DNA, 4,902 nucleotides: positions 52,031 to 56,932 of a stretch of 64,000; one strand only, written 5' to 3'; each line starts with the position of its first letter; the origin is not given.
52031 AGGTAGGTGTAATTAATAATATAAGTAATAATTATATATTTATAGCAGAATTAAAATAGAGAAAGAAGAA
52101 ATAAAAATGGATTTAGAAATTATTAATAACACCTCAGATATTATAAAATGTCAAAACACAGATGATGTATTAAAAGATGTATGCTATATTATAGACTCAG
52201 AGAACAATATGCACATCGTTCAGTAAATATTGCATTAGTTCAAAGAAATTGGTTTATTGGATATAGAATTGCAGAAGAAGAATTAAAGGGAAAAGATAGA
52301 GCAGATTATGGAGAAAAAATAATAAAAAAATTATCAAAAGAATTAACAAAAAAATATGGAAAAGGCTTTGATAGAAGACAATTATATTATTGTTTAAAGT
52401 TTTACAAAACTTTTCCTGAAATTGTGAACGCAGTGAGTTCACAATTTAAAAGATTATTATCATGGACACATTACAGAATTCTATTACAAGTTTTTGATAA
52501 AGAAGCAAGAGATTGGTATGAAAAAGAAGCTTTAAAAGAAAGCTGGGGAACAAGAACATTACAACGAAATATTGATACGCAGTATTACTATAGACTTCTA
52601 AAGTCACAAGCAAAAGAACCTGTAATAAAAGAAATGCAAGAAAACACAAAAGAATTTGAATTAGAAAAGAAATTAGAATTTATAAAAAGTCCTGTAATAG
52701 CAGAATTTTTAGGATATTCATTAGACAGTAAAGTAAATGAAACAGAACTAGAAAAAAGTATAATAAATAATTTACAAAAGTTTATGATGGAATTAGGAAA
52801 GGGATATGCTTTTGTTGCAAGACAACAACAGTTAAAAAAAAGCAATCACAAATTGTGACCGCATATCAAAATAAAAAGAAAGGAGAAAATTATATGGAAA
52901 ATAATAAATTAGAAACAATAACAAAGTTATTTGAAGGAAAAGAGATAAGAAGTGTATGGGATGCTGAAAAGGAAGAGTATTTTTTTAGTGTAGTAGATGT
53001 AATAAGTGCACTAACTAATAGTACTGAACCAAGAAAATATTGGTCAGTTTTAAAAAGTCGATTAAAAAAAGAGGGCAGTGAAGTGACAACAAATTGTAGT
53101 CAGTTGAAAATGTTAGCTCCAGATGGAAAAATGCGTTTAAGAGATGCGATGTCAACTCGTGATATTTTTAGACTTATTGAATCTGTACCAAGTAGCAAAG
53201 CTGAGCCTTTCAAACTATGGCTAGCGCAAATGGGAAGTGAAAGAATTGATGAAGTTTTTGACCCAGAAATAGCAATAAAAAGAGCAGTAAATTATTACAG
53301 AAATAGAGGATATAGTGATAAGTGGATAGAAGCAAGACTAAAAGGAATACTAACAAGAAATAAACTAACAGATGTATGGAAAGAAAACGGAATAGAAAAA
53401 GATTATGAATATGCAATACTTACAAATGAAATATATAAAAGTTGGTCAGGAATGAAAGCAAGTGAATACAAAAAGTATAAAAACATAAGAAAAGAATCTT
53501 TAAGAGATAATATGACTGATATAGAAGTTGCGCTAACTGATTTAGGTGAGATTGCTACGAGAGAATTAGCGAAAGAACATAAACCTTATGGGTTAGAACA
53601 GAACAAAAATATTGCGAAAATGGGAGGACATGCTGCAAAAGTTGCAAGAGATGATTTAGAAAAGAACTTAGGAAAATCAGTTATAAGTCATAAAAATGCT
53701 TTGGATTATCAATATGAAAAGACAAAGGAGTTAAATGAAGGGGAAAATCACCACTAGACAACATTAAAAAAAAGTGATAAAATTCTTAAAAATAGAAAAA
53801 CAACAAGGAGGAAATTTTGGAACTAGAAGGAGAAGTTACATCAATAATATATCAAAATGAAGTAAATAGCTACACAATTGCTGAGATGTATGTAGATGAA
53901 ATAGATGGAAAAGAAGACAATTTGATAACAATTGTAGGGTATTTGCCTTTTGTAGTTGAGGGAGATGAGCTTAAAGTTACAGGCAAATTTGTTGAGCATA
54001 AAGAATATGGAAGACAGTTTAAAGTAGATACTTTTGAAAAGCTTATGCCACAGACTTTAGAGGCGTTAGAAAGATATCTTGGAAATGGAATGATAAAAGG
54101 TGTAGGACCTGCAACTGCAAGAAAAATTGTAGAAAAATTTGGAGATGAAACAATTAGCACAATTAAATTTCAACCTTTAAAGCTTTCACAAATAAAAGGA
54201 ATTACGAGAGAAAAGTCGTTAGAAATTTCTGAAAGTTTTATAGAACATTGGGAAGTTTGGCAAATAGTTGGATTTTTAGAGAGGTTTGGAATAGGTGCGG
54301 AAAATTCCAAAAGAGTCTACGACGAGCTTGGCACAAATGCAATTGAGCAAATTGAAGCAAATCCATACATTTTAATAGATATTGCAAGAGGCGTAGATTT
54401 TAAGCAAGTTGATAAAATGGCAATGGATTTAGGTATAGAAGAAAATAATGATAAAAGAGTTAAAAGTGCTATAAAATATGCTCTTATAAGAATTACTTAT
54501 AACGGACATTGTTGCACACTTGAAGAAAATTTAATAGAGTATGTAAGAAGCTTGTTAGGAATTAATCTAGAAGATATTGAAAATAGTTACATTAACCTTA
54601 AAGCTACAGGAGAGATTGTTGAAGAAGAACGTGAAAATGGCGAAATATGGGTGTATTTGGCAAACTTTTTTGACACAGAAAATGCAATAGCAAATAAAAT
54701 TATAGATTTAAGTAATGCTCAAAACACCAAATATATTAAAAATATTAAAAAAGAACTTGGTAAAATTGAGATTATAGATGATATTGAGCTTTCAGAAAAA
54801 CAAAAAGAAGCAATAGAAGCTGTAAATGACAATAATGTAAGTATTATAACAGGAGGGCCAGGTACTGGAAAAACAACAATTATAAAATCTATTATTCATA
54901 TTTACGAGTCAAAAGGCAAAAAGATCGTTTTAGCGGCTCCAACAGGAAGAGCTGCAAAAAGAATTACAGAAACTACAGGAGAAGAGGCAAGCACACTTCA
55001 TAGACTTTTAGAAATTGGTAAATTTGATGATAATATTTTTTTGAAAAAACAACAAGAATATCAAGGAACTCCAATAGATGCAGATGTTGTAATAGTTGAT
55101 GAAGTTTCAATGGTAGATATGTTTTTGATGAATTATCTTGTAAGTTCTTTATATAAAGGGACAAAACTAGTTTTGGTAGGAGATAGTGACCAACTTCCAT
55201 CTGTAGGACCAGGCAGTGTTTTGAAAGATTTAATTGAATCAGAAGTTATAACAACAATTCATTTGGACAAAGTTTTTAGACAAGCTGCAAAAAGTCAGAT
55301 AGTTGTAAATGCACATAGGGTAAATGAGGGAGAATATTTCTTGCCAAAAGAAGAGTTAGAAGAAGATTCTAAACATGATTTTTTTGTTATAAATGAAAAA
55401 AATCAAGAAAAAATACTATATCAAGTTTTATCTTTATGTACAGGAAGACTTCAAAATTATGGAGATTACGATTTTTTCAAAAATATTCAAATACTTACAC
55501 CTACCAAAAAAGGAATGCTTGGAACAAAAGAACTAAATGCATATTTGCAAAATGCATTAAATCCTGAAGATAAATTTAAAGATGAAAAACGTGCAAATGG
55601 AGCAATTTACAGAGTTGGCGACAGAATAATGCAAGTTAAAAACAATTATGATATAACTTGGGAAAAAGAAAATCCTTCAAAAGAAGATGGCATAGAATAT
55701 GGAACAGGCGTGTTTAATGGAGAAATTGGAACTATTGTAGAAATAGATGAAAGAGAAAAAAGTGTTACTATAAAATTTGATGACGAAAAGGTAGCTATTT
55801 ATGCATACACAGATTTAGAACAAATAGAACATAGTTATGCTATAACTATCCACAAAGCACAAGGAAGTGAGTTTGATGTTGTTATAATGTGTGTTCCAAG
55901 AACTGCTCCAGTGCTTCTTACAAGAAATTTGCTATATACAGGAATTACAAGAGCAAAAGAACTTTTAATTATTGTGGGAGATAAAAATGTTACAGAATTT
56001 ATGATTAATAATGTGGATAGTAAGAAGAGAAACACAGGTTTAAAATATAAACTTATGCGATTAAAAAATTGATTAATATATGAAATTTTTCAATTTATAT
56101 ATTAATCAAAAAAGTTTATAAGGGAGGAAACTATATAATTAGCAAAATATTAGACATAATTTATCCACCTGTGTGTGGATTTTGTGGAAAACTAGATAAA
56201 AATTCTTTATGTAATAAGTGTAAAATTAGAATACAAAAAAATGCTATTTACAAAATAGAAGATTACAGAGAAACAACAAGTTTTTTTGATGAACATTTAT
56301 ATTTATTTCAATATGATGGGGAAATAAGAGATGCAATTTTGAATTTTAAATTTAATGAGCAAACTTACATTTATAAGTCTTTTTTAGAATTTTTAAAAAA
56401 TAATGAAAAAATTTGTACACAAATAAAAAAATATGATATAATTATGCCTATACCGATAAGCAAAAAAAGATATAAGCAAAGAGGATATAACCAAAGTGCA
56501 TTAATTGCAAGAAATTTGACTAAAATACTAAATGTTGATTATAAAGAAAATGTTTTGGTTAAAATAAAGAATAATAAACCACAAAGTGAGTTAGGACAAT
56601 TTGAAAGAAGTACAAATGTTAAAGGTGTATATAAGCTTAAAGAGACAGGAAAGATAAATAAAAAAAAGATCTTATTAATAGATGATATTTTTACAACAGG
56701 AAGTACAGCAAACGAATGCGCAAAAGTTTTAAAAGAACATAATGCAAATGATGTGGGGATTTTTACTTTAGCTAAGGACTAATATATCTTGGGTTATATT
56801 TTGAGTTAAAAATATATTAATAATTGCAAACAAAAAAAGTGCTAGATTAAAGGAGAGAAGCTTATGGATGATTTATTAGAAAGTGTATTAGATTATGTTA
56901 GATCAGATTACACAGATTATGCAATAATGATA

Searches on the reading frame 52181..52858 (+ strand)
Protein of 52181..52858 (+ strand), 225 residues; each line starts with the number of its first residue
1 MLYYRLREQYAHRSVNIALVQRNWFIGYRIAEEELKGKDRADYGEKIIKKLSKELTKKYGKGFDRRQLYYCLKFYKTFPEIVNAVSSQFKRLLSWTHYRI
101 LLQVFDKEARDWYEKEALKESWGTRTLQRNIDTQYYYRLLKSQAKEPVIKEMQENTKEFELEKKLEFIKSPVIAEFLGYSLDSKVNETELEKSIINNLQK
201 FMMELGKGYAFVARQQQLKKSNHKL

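Call 5: search_protein_families(library=pfam, proteins=[window:52181-52858:+], max_evalue=1)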
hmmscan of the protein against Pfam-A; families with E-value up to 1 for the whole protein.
window:52181-52858:+ (225 aa): 3 families
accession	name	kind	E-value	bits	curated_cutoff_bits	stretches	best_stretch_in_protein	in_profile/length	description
PF17761.7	DUF1016_N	-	7.7e-38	130.1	32.8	1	9-138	11-137/137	DUF1016 N-terminal domain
PF06250.17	YhcG_C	-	4.4e-13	49.8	32.5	1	166-223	2-57/157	YhcG PDDEXK nuclease domain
PF10431.15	ClpB_D2-small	-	0.12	12.8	21.9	1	98-134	24-59/81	C-terminal, D2-small domain, of ClpB protein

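Call 7: search_protein_families(library=padloc, proteins=[window:52181-52858:+], max_evalue=1)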
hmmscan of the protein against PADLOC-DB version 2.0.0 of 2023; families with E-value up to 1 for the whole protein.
window:52181-52858:+ (225 aa): 33 families (the best 25 are shown)
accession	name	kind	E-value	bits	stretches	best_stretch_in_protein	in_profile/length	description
PDLC04807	PDC-S02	-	8.7e-75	250.1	1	8-221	28-236/351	-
PDLC04827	PDC-S02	-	2.3e-61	205.4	1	9-221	26-230/234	-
PDLC04820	PDC-S02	-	6e-61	204.3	1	9-218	42-249/332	-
PDLC04822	PDC-S02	-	3.1e-43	146.5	1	10-219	27-221/294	-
PDLC04812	PDC-S02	-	1.1e-40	137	1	10-137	25-147/151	-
PDLC04803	PDC-S02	-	1.4e-40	137.6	1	58-223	5-157/269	-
PDLC04795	PDC-S02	-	2.4e-38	130.2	1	9-223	40-243/357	-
PDLC04831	PDC-S02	-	9.9e-38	128.5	1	8-220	26-227/346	-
PDLC04810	PDC-S02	-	7.7e-37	125.3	1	7-219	25-239/355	-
PDLC04825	PDC-S02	-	2.1e-32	110.6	1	9-157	30-176/193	-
PDLC04797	PDC-S02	-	1.3e-31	107.3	1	8-115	20-122/126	-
PDLC04817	PDC-S02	-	2.1e-31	107.5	1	13-198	28-208/286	-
PDLC04808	PDC-S02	-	9.2e-30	101.1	1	9-103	20-109/111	-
PDLC04826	PDC-S02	-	4.1e-27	93.3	1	7-210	25-217/222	-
PDLC04802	PDC-S02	-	4.1e-26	90.1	1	11-119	27-132/171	-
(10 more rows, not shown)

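Call 8: search_protein_families(library=phrogs, proteins=[window:52181-52858:+], max_evalue=1)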
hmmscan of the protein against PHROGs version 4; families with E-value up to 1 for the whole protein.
window:52181-52858:+ (225 aa): 5 families
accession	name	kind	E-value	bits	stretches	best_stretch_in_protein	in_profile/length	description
phrog_22762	-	unknown function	6.9e-35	121.9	1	10-219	25-222/343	-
phrog_3314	-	unknown function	0.0099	16.4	1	41-93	119-171/286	-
phrog_2301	-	unknown function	0.15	13.2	1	33-62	4-32/57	-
phrog_15585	-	unknown function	0.19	10.9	1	79-205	151-278/793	-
phrog_26617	-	unknown function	0.33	11.8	0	75-128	78-130/162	-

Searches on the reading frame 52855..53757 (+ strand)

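Call 5: search_protein_families(library=pfam, proteins=[window:52855-53757:+], max_evalue=1)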
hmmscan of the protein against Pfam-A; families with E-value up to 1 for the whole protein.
window:52855-53757:+ (300 aa): 2 families
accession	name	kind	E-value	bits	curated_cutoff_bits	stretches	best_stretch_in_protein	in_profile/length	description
PF02498.22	Bro-N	-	8.6e-08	33.1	25.6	1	30-125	1-92/96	BRO family, N-terminal domain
PF06518.16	DUF1104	-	0.26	12.1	25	0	183-221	19-57/92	Protein of unknown function (DUF1104)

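Call 7: search_protein_families(library=padloc, proteins=[window:52855-53757:+], max_evalue=1)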
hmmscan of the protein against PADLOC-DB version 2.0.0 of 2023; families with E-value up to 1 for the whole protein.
window:52855-53757:+ (300 aa): 3 families
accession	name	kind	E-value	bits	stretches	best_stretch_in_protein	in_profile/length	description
PDLC04920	PDC-S13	-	3.8e-117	388.7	1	21-295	5-279/286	-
PDLC04841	PDC-S04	-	8.3e-27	92.6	1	23-132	7-118/292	-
PDLC02590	DrmC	-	0.0053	15.2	1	153-218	6-66/88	DrmC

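Call 8: search_protein_families(library=phrogs, proteins=[window:52855-53757:+], max_evalue=1)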
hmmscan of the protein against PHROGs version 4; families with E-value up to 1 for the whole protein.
window:52855-53757:+ (300 aa): 5 families
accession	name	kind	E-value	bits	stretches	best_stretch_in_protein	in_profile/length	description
phrog_15286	-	unknown function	6.1e-114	380.7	1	23-286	7-270/274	-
phrog_28094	-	unknown function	1.5e-11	45.4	1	227-282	3-58/66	-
phrog_2657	-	transcription regulation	2.5e-07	31.2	1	150-225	112-192/243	transcriptional regulator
phrog_8036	-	unknown function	7.9e-06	26.4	1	165-274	149-256/290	-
phrog_26988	-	unknown function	0.037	15.6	0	8-53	25-70/126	-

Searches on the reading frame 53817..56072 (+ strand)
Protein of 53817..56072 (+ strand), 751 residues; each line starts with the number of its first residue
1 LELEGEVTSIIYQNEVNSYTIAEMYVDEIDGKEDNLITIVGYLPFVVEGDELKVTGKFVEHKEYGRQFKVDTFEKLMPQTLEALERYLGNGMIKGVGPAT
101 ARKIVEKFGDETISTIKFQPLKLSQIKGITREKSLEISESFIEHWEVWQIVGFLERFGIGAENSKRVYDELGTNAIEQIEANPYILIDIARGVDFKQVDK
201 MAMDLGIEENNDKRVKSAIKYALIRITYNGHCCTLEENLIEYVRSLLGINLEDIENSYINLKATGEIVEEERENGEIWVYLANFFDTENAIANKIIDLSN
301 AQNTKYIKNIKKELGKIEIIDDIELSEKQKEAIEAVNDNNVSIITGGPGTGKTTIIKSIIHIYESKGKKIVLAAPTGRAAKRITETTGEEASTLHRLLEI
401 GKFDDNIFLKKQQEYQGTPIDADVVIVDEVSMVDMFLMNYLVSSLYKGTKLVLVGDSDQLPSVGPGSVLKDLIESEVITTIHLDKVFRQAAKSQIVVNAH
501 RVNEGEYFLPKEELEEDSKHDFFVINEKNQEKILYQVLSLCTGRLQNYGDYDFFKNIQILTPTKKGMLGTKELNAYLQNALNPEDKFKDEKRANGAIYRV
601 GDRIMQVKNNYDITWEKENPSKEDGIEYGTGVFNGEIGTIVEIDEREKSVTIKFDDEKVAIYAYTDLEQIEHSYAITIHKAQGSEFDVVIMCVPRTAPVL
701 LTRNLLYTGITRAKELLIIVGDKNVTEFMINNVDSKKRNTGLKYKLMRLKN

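Call 5: search_protein_families(library=pfam, proteins=[window:53817-56072:+], max_evalue=1)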
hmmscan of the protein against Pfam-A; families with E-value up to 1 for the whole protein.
window:53817-56072:+ (751 aa): 43 families (the best 25 are shown)
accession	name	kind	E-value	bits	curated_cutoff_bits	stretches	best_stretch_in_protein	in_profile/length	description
PF13604.12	AAA_30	-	6.2e-44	150.5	27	1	324-506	1-172/191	AAA domain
PF13245.12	AAA_19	-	5.2e-43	146.9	25.1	1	329-465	1-134/134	AAA domain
PF14490.11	HHH_RecD2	-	2.5e-28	98.2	27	2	144-233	2-92/92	ATP-dependent RecD2 DNA helicase HHH domain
PF23139.1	OB_YrrC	-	7.2e-24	84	27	1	2-78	3-76/76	ATP-dependent DNA helicase YrrC, OB-fold domain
PF18335.7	SH3_13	-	9.2e-22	77.1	41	1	573-654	1-65/65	ATP-dependent RecD-like DNA helicase SH3 domain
PF13538.12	UvrD_C_2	-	1.3e-17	63.9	27.4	1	672-720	1-52/52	UvrD-like helicase C-terminal domain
PF01443.25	Viral_helicase1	-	1.7e-14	54.6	21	2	645-720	154-227/228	Viral superfamily 1 RNA helicase core domain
PF13086.12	AAA_11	-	3.8e-13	50.3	27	2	325-385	2-70/257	AAA domain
PF05970.20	PIF1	-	5.6e-10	39.6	25.9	1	325-500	2-200/223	PIF1-like helicase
PF02562.22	PhoH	-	4e-08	33.5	27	1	326-483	6-186/205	PhoH-like protein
PF20720.3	nSTAND3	-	2.5e-07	31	27.2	1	330-372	8-50/155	Novel STAND NTPase 3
PF05127.21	NAT10_TcmA_helicase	-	4.8e-06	27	22.7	1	343-445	1-113/176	RNA cytidine acetyltransferase NAT10/TcmA, helicase domain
PF13361.12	UvrD_C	-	8.3e-06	25.9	25.6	1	668-720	285-346/350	UvrD-like helicase C-terminal domain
PF13401.12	AAA_22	-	1e-05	26.3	27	1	339-457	5-124/130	AAA domain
PF09848.15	SLFN-g3_helicase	-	0.00012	21.9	24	1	340-429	2-87/354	Schlafen group 3, DNA/RNA helicase domain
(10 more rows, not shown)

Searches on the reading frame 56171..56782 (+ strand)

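Call 58: search_protein_families(library=pfam, proteins=[window:56171-56782:+], max_evalue=0.00001)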
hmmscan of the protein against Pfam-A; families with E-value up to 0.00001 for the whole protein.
window:56171-56782:+ (203 aa): 1 family
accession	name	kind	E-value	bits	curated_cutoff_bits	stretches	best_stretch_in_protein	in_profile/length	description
PF00156.33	Pribosyltran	-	3.2e-07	30.2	26.3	1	112-201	43-124/158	Phosphoribosyl transferase domain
